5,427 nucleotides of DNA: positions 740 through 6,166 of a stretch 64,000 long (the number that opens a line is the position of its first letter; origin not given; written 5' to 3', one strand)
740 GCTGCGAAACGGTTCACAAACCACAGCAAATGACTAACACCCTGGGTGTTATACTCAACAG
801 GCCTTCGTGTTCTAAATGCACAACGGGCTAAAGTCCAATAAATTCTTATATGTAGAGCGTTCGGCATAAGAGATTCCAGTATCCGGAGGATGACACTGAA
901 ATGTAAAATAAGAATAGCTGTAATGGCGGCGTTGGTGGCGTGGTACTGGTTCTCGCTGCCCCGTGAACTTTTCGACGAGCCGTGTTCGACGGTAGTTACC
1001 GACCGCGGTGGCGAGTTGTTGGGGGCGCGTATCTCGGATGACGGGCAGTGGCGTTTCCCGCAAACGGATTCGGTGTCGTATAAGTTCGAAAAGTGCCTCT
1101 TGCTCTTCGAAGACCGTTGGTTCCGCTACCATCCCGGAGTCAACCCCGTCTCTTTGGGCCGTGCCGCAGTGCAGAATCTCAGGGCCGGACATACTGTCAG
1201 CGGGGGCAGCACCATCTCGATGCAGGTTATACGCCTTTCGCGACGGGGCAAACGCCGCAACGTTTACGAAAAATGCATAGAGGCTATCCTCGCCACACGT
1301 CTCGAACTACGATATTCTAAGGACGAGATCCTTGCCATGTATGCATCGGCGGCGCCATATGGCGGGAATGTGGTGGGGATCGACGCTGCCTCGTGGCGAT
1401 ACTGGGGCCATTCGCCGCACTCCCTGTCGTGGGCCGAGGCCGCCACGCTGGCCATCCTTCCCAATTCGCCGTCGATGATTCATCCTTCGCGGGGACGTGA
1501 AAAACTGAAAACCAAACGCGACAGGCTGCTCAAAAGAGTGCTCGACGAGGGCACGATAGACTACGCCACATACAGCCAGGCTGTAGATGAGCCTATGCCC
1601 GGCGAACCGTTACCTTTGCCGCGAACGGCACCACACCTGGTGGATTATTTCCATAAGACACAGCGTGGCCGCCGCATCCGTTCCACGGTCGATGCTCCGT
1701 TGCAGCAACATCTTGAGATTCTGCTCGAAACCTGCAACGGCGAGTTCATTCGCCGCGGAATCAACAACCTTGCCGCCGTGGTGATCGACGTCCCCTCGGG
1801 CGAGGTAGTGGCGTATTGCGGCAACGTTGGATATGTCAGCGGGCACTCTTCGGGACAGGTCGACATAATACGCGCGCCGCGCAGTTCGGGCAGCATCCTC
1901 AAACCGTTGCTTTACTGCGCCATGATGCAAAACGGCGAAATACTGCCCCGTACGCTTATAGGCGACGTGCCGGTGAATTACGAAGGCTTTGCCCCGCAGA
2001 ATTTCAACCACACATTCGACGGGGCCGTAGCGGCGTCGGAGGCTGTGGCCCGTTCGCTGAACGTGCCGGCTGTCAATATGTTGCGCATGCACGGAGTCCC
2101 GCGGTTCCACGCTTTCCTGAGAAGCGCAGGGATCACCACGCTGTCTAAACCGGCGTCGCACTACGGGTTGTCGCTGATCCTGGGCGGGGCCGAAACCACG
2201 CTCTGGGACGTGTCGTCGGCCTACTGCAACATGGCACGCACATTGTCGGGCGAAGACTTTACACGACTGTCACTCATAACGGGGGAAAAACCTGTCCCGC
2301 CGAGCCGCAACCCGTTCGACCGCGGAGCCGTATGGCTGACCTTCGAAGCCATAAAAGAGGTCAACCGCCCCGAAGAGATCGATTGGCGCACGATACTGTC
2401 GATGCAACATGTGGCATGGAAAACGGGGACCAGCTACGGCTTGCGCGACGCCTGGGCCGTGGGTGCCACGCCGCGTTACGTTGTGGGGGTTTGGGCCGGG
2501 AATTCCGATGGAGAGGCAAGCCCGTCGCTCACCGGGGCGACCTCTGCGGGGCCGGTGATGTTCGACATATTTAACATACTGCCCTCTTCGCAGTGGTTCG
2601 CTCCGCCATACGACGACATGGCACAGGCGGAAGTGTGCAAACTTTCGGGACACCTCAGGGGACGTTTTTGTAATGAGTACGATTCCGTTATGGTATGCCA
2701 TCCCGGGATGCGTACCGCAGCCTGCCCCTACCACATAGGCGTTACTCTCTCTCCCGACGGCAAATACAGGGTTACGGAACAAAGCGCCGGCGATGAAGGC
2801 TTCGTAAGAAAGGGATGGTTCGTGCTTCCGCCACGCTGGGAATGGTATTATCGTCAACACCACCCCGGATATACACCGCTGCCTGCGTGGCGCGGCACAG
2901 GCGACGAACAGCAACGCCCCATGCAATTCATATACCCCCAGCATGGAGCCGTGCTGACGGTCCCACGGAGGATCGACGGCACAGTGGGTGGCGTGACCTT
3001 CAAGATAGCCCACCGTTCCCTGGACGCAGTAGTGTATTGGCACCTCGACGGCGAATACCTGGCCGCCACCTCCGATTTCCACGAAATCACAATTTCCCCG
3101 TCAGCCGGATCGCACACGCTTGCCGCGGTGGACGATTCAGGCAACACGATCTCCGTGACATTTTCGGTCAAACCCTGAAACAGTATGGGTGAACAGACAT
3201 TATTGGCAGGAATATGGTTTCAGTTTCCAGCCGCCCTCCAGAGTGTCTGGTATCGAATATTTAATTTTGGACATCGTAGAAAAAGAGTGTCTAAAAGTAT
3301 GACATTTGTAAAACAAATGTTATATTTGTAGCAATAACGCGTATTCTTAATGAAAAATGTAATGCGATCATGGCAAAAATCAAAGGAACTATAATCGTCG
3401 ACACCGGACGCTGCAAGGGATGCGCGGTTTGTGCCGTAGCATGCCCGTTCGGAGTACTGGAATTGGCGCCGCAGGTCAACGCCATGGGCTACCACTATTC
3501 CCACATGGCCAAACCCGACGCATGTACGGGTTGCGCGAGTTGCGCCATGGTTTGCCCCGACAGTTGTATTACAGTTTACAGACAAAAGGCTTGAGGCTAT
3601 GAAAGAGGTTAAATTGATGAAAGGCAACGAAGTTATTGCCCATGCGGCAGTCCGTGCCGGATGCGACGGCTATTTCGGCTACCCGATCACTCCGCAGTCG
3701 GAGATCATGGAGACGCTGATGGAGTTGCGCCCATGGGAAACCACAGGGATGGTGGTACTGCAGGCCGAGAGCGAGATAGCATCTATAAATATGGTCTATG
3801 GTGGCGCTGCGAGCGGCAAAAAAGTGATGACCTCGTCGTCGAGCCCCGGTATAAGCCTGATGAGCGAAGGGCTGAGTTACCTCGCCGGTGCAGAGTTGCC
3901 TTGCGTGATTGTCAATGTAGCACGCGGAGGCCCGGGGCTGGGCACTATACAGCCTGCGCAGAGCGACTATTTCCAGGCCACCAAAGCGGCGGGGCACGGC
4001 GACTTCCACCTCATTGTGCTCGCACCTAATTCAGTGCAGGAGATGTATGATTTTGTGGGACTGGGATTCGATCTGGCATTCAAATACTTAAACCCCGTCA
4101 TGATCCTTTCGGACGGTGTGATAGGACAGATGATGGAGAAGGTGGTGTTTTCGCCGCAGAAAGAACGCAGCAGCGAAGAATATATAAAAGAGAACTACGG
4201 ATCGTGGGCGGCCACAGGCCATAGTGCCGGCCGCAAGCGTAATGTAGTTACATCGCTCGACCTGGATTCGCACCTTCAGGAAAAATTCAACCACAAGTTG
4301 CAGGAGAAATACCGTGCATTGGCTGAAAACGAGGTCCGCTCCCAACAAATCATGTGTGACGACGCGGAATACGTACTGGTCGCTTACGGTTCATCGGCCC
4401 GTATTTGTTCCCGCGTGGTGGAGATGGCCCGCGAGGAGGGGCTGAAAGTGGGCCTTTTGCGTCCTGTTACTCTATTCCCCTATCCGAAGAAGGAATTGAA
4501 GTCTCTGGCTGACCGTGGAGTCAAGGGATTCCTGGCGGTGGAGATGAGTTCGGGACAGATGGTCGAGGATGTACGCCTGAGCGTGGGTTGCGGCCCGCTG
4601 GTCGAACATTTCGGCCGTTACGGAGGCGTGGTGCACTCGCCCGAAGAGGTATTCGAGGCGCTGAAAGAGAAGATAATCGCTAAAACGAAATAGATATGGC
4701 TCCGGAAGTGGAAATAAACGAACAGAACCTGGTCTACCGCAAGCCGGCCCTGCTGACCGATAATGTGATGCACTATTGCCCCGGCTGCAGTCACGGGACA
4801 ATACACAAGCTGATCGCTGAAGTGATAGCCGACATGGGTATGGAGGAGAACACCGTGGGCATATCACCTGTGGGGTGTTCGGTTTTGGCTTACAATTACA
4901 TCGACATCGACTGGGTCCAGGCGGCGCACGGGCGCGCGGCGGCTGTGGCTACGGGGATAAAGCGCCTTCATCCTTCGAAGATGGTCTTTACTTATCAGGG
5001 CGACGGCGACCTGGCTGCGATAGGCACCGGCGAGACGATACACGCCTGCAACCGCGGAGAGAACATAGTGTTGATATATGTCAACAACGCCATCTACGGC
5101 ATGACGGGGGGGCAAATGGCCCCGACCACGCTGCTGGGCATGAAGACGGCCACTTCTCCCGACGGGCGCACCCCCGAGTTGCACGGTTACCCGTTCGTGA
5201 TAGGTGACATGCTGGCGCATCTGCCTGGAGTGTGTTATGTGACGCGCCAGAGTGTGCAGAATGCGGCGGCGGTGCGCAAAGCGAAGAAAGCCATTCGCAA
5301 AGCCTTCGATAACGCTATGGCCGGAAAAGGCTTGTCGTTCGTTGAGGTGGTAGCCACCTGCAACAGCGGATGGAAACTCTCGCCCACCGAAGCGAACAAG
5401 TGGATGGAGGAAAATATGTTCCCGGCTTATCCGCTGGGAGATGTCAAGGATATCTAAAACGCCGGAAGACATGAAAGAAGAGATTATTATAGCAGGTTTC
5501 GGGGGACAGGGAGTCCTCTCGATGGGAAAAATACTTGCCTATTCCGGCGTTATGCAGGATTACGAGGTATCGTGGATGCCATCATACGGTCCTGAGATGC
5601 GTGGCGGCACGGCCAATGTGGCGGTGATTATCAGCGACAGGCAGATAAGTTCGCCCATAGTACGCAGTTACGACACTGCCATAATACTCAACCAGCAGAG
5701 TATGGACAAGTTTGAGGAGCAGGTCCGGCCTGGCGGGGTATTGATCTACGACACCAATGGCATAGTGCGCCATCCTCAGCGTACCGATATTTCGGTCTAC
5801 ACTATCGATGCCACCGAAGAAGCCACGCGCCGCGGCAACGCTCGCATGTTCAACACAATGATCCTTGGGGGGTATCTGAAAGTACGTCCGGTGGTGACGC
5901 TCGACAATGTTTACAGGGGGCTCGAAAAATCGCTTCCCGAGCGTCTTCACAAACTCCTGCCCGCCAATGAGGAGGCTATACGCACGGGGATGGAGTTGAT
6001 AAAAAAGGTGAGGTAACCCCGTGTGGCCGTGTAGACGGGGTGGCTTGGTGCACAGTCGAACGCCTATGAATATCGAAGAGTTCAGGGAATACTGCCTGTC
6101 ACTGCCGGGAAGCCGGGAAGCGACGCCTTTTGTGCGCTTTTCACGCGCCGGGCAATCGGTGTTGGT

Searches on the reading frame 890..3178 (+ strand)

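Call 51: search_protein_families(library=pfam, proteins=[window:890-3178:+], max_evalue=0.00001)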
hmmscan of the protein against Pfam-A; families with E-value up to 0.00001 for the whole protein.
window:890-3178:+ (762 aa): 3 families
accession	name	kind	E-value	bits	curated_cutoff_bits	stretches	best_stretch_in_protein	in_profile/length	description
PF00912.28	Transgly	-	1.3e-43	148.9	27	1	54-216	14-176/178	Transglycosylase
PF06832.18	BiPBP_C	-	8e-19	67.8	26.8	1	671-758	5-90/90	Penicillin-Binding Protein C-terminus Family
PF00905.27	Transpeptidase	-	4.7e-06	26.5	22.1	0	295-530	2-272/299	Penicillin binding protein transpeptidase domain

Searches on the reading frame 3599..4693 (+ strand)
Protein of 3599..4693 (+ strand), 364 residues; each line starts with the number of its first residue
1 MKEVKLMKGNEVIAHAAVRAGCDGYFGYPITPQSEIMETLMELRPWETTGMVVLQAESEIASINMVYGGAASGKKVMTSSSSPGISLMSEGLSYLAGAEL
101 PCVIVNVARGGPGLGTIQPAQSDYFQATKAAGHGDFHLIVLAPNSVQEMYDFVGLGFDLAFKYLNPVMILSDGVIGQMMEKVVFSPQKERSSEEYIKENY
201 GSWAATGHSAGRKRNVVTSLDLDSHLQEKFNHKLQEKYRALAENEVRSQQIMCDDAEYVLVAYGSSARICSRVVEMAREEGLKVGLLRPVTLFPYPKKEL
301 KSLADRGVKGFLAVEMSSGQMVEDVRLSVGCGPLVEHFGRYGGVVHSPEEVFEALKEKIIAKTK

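Call 51: search_protein_families(library=pfam, proteins=[window:3599-4693:+], max_evalue=0.00001)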
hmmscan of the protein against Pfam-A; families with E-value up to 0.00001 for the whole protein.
window:3599-4693:+ (364 aa): 2 families
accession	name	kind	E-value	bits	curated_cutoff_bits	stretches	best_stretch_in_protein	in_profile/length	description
PF01855.24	POR_N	-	2.4e-52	178.4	27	1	15-198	1-179/231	Pyruvate flavodoxin/ferredoxin oxidoreductase, thiamine diP-bdg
PF17147.9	PFOR_II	-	4e-24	85.4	27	1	256-351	1-102/102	Pyruvate:ferredoxin oxidoreductase core domain II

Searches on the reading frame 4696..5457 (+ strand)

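Call 51: search_protein_families(library=pfam, proteins=[window:4696-5457:+], max_evalue=0.00001)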
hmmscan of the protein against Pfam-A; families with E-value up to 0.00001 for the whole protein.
window:4696-5457:+ (253 aa): 1 family
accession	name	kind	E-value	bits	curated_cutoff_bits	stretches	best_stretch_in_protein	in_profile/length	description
PF02775.26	TPP_enzyme_C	-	8.2e-21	74.8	21.9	1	60-218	3-151/151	Thiamine pyrophosphate enzyme, C-terminal TPP binding domain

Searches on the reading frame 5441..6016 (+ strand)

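Call 51: search_protein_families(library=pfam, proteins=[window:5441-6016:+], max_evalue=0.00001)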
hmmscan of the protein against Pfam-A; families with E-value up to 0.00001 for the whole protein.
window:5441-6016:+ (191 aa): 1 family
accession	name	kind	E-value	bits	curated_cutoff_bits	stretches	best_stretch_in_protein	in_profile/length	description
PF01558.24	POR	-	2.7e-36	125.8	27.4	1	21-185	1-173/173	Pyruvate ferredoxin/flavodoxin oxidoreductase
